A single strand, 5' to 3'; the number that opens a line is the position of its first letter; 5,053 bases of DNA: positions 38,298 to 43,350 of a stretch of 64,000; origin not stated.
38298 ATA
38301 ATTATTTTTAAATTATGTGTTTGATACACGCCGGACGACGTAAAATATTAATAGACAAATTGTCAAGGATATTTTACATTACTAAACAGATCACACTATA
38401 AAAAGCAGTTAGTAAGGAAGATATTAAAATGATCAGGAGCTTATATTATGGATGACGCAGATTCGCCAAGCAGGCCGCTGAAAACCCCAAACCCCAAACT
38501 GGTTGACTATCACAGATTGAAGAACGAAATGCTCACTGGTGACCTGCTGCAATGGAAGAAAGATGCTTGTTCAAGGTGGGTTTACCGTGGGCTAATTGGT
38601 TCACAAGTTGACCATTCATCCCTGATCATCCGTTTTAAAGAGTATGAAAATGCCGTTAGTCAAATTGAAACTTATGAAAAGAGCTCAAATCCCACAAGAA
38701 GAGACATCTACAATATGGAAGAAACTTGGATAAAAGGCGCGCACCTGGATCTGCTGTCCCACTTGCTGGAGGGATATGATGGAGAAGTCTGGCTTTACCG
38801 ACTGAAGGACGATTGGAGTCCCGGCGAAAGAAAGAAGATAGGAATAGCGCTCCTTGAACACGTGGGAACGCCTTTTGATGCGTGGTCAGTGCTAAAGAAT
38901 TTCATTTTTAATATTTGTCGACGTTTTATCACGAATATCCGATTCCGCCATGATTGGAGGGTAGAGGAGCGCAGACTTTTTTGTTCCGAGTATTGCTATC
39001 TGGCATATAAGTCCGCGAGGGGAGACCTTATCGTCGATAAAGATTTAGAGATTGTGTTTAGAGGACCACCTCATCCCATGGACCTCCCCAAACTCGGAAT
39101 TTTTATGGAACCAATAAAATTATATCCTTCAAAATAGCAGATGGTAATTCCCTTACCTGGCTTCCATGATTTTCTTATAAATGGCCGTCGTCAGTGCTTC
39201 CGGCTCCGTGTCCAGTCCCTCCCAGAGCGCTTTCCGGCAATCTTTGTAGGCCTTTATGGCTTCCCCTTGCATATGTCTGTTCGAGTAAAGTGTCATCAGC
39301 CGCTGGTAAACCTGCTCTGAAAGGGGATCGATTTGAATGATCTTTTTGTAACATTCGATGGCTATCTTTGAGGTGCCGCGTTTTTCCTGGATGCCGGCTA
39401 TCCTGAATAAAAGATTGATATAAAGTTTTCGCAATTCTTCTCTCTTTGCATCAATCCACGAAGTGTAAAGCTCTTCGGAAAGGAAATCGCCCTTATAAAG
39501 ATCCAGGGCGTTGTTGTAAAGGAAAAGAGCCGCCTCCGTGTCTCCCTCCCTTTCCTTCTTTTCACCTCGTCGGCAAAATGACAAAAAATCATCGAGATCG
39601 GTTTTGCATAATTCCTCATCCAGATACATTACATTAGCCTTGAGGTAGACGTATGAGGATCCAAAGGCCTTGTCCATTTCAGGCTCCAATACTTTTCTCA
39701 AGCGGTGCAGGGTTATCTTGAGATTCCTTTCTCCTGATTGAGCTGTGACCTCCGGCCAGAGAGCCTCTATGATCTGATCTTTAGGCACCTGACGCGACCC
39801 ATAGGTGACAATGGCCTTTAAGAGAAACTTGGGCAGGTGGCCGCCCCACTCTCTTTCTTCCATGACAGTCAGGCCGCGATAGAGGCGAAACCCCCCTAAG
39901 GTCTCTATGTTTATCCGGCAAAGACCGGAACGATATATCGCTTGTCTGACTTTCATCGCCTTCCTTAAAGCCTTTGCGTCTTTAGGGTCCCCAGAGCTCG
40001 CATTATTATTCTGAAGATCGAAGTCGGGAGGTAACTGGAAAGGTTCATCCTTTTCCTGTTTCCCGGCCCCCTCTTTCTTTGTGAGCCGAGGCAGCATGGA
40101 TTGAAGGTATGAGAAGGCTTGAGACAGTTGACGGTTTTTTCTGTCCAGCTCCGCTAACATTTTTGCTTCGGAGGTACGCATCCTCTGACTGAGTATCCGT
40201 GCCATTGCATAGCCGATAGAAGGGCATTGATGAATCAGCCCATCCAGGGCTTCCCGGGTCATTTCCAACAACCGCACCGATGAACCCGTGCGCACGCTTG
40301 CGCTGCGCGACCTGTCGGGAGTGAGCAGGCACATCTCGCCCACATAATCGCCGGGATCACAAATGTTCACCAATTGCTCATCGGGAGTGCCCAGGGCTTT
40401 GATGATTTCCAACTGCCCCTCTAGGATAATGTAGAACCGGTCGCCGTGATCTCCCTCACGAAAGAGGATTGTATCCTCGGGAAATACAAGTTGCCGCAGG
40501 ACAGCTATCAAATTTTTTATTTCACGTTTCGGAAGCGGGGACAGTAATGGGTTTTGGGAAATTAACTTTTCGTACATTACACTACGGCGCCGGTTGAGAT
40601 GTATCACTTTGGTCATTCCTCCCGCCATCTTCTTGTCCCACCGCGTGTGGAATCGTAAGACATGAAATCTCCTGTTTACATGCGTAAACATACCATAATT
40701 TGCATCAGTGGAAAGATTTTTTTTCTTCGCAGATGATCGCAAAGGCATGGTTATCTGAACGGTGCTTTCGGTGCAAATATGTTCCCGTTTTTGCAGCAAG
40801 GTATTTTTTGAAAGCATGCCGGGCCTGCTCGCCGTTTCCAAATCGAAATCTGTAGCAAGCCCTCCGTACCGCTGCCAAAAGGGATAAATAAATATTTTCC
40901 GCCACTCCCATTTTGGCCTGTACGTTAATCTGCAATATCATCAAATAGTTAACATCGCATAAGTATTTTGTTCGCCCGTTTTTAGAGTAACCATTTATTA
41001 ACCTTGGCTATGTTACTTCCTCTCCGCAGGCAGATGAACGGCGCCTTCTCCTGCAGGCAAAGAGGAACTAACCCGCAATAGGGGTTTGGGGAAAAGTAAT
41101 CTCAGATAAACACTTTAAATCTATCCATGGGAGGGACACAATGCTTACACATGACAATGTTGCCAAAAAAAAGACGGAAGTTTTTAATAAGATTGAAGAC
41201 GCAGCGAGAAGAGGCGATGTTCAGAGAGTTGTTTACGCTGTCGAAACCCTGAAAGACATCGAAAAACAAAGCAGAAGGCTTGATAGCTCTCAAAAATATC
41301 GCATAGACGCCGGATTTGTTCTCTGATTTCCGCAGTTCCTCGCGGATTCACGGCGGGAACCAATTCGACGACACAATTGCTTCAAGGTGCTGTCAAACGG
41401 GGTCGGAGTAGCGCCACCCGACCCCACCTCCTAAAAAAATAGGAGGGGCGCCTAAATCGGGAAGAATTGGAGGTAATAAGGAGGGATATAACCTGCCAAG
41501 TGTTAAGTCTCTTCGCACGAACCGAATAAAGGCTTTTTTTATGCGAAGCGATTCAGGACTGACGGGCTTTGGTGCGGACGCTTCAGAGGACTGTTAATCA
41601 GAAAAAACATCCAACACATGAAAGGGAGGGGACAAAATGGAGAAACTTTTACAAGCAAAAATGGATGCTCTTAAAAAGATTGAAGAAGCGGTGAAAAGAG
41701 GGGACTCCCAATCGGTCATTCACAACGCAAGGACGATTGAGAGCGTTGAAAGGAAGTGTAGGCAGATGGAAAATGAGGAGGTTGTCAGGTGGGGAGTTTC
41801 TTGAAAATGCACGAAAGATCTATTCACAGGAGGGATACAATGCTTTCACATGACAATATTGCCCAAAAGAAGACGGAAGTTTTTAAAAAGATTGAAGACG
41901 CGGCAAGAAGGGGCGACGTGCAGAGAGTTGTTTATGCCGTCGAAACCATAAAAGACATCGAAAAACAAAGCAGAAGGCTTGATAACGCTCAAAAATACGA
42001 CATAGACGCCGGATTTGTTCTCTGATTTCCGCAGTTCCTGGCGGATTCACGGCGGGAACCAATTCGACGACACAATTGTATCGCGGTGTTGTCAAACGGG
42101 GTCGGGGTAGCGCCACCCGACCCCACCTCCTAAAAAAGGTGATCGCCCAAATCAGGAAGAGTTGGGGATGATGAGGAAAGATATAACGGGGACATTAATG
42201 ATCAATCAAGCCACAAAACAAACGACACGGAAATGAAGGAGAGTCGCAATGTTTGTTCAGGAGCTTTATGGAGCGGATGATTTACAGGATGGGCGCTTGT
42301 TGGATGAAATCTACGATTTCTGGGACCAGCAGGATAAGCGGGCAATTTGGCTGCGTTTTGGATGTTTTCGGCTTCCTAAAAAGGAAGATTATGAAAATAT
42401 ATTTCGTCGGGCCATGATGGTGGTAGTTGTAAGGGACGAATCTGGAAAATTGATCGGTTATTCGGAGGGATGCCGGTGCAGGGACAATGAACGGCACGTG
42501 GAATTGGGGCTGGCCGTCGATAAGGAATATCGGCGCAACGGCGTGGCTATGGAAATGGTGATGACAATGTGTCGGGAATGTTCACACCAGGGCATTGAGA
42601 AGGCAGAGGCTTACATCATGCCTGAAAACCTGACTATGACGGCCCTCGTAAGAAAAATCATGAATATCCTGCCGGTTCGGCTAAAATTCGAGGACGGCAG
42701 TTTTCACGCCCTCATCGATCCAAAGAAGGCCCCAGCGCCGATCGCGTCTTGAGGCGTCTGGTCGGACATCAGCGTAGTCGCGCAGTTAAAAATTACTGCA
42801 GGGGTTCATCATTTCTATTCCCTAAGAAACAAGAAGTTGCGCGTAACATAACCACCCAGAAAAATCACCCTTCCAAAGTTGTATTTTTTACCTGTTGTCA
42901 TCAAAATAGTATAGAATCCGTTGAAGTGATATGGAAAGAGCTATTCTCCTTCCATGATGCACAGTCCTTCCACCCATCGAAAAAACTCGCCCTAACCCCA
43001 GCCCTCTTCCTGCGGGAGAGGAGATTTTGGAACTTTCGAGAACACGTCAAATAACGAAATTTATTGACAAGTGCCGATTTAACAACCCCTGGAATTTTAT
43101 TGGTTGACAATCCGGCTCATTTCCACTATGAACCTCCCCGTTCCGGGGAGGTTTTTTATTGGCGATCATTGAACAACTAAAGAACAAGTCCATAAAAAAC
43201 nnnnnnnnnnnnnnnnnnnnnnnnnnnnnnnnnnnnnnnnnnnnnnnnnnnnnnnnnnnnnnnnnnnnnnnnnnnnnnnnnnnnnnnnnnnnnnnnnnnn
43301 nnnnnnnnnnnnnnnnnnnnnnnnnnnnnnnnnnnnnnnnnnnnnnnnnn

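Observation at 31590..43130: About 11.5-kb accessory stretch inserted between dapF-dapL and the biotin cluster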

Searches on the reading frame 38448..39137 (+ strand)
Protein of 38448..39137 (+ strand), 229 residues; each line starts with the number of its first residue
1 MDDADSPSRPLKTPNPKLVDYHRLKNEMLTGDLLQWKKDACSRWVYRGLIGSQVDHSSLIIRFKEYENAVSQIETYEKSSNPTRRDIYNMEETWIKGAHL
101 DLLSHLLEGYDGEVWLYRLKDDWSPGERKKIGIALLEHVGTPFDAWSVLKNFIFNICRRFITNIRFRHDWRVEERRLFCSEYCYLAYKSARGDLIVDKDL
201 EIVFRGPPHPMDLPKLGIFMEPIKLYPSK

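Call 3: search_protein_families(library=pfam, proteins=[window:38448-39137:+], max_evalue=0.01)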
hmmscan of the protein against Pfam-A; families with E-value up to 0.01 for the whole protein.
window:38448-39137:+ (229 aa): 0 families

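Call 5: search_protein_families(library=ncbifam, proteins=[window:38448-39137:+], max_evalue=0.001)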
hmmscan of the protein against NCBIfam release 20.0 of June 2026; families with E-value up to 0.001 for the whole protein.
window:38448-39137:+ (229 aa): 0 families

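Call 22: search_protein_families(library=padloc, proteins=[window:38448-39137:+], max_evalue=0.01)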
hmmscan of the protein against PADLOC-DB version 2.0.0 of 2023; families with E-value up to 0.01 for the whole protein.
window:38448-39137:+ (229 aa): 0 families

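Call 45: search_protein_families(library=pfam, proteins=[window:38448-39137:+], max_evalue=10)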
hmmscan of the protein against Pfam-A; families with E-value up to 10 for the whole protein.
window:38448-39137:+ (229 aa): 1 family
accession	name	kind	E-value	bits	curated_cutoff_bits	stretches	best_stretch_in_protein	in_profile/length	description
PF05708.18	Peptidase_C92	-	0.028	14.9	27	1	52-145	23-98/166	Permuted papain-like amidase enzyme, YaeF/YiiX, C92 family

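Call 46: find_homologous_proteins(query=window:38448-39137:+, max_evalue=0.001)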
Query window:38448-39137:+ (229 aa): 15 proteins with E <= 0.001 among 83 candidates.
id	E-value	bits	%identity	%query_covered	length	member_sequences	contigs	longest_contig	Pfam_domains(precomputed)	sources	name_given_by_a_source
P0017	6.3e-136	469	88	100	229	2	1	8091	-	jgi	jgi:hypothetical protein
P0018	3.6e-84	300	63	100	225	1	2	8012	-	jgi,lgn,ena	-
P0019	4.5e-55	205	50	100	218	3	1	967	PF05708.19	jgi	-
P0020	2.5e-19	88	35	91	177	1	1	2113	PF05708.19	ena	-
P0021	7.9e-18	83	36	91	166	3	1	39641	-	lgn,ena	-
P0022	8.9e-17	79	35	91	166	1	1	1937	-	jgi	jgi:hypothetical protein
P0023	1.3e-16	79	36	91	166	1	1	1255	PF05708.19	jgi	jgi:hypothetical protein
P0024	3.2e-16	78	34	93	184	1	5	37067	-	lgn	-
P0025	3.7e-16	77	34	91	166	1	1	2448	-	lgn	-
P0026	4.0e-16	77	38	86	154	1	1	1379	-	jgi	jgi:hypothetical protein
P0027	4.5e-16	77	33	91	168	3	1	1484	-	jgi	jgi:hypothetical protein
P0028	2.6e-15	75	33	90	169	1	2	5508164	PF05708.19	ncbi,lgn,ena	-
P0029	5.2e-15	74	34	90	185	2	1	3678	PF05708.19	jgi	-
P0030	1.5e-9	56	32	89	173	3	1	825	-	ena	-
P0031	3.0e-8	51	31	91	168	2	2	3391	-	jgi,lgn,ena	-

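Call 48: find_encoding_contigs(protein=P0018, flank=10000, max_places=3)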
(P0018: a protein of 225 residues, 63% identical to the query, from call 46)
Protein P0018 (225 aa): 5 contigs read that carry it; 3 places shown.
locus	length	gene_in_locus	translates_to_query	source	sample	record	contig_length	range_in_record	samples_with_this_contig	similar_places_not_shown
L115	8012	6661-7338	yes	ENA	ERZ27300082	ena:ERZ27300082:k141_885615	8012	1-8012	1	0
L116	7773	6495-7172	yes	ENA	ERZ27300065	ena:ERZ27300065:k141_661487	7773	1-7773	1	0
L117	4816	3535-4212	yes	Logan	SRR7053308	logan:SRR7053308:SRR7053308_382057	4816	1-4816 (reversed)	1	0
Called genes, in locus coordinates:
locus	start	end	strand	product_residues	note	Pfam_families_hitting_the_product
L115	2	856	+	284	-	?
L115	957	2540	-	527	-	PF02310:B12-binding, PF04055:Radical_SAM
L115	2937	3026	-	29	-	-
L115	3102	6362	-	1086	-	PF00211:Guanylate_cyc, PF13191:AAA_16, PF00515:TPR_1 (faint), PF07719:TPR_2 (faint), PF13181:TPR_8 (faint), PF13424:TPR_12 (weak)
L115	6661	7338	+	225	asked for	-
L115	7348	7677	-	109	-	-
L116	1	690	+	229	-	?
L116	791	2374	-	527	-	PF02310:B12-binding, PF04055:Radical_SAM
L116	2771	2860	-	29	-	-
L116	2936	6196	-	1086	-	PF00211:Guanylate_cyc, PF13191:AAA_16, PF00515:TPR_1 (faint), PF07719:TPR_2 (faint), PF13181:TPR_8 (faint), PF13424:TPR_12 (weak)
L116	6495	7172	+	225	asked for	-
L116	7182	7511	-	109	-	-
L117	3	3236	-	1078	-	?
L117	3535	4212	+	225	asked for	-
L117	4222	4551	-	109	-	-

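Call 70: search_solved_structures(query=A2, max_evalue=1, show_alignments=1)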
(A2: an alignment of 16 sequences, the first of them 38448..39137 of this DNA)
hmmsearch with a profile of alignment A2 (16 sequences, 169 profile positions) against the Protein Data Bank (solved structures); distinct sequences matched with E-value up to 1: 6.
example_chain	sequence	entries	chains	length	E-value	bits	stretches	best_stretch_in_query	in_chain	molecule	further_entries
3kw0_A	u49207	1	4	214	1.5e-07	34.5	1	3-148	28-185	Cysteine peptidase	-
3mpu_A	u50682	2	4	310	0.071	16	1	65-143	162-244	Aspartate carbamoyltransferase catalytic chain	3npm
2if6_A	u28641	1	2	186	0.23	14.4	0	16-117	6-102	Hypothetical protein yiiX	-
8vs5_A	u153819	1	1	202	0.52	13.2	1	109-157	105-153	Telomere resolvase ResT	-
2a0f_A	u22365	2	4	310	0.63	13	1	65-142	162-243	Aspartate carbamoyltransferase catalytic chain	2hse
1sku_A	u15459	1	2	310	0.98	12.3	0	65-143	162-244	Aspartate carbamoyltransferase catalytic chain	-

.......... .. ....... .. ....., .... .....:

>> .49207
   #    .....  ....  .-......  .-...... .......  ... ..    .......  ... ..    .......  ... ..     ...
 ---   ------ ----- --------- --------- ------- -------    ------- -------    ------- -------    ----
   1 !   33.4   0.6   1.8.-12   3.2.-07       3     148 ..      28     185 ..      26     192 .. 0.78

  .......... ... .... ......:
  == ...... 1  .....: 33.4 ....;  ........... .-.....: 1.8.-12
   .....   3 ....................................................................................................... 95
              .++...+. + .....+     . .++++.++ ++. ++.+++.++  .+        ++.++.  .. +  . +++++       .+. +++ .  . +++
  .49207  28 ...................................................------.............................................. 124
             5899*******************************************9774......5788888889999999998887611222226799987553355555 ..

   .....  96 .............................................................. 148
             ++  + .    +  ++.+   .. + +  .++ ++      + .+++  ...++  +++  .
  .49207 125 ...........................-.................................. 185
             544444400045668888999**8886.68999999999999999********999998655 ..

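Call 80: predict_structure(alignment_id=A2)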
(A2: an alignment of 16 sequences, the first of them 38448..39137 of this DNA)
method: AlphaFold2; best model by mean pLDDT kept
length: 229 residues; sequences in the alignment: 16
mean_pLDDT: 79.2   pTM: 0.77
mean pLDDT of the five models: 79.2, 75.2, 74.6, 73.3, 73.2
residues with pLDDT >= 90: 89; 70-90: 74; 50-70: 47; < 50: 19
segments of 3 or more residues with pLDDT < 50: 1-3, 5-7, 74-83
pLDDT, mean of each block of 10 residues (from residue 1): 47 78 92 95 87 92 70 47 70 88 91 96 93 91 81 69 53 70 90 70 67 91 93
secondary structure, 60 per line:
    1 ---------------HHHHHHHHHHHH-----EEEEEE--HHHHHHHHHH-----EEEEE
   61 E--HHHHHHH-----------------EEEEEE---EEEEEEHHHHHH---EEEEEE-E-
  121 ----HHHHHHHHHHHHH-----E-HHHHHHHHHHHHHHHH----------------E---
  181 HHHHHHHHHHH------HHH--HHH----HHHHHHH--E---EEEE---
elements in order: H16-27 E33-38 H41-50 E56-61 H64-70 E88-93 E97-102 H103-108 E112-117 H125-137 H145-160 H181-191 H210-216 E223-226

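Call 85: fold_search(model_id=the predicted structure, library=pdb)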
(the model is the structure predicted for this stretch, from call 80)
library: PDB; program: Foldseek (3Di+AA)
matches with E <= 10: 33; with E <= 0.001: 6
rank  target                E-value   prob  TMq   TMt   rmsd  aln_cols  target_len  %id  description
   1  3kw0_D                1.1e-06  1.00  0.49  0.58   6.2       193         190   12  Crystal structure of Cysteine peptidase (NP_982244.1) from BACILLUS CEREUS ATCC 10987 at 2.50 A resolution (released 2009-12-15)
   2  2if6_A                3.5e-06  1.00  0.46  0.57   3.4       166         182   13  Crystal structure of metalloprotein yiiX from Escherichia coli O157:H7, DUF1105 (released 2006-10-03)
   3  3kw0_B                3.7e-06  1.00  0.52  0.59   6.1       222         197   14  Crystal structure of Cysteine peptidase (NP_982244.1) from BACILLUS CEREUS ATCC 10987 at 2.50 A resolution (released 2009-12-15)
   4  3kw0_C                5.4e-06  1.00  0.48  0.55   5.7       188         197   13  Crystal structure of Cysteine peptidase (NP_982244.1) from BACILLUS CEREUS ATCC 10987 at 2.50 A resolution (released 2009-12-15)
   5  3kw0_A                5.7e-06  1.00  0.47  0.56   7.1       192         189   15  Crystal structure of Cysteine peptidase (NP_982244.1) from BACILLUS CEREUS ATCC 10987 at 2.50 A resolution (released 2009-12-15)
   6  2if6_B                1.6e-05  1.00  0.47  0.58   2.7       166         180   14  Crystal structure of metalloprotein yiiX from Escherichia coli O157:H7, DUF1105 (released 2006-10-03)
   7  7sjn_A                2.2e+00  0.01  0.07  0.08  15.9       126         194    6  HtrA1:Fab15H6.v4 complex (released 2022-09-07)
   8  1g6w_B                3.0e+00  0.02  0.18  0.18  17.5       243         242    9  CRYSTAL STRUCTURE OF THE GLOBULAR REGION OF THE PRION PROTEIN URE2 FROM THE YEAST SACCAROMYCES CEREVISIAE (released 2001-02-21)
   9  8br8_SD               3.1e+00  0.02  0.10  0.10  17.2       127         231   10  Giardia ribosome in POST-T state (A1) (released 2023-03-15)
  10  9swj_B                3.3e+00  0.01  0.12  0.07  21.6       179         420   10  Human ADP-forming succinyl-CoA ligase complex SUCLG1-SUCLA2 bound to coenzyme A (released 2025-10-22)
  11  2jig_A                3.8e+00  0.01  0.09  0.10  13.0        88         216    7  Crystal structure of Chlamydomonas reinhardtii prolyl-4 hydroxylase type I complexed with zinc and pyridine-2,4-dicarb (released 2007-10-30)
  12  3ab2_L                3.8e+00  0.01  0.08  0.12  16.5       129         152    9  Crystal structure of aspartate kinase from Corynebacterium glutamicum in complex with threonine (released 2010-06-23)
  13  9bgm_B                3.8e+00  0.01  0.10  0.10  19.7       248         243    6  Pseudomonas phage DEV neck and tail (portal, head-to-tail and tail tube proteins) (released 2024-09-04)
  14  4dot                  4.3e+00  0.11  0.27  0.53   8.5       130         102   14  Crystal structure of human HRASLS3. (released 2012-05-30)
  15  6z3c_AAA              5.1e+00  0.01  0.12  0.08  19.1       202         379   11  High resolution structure of RgNanOx (released 2020-06-03)
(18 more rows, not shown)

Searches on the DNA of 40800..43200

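Call 40: search_rna_families(source=window, start=40800, end=43200, threshold=evalue, max_evalue=5)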
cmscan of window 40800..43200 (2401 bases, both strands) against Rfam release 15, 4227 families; matches with E-value up to 5: 2.
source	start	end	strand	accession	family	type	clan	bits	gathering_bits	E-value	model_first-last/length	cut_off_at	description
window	43076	43160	+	RF01859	Phe_leader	Cis-reg; leader;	-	23.8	55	0.52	1-125/125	no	Phenylalanine leader peptide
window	42986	43050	-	RF02147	MEG8_3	Gene; lncRNA;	-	15.4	40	0.94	1-66/66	no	Maternally expressed 8 exon 3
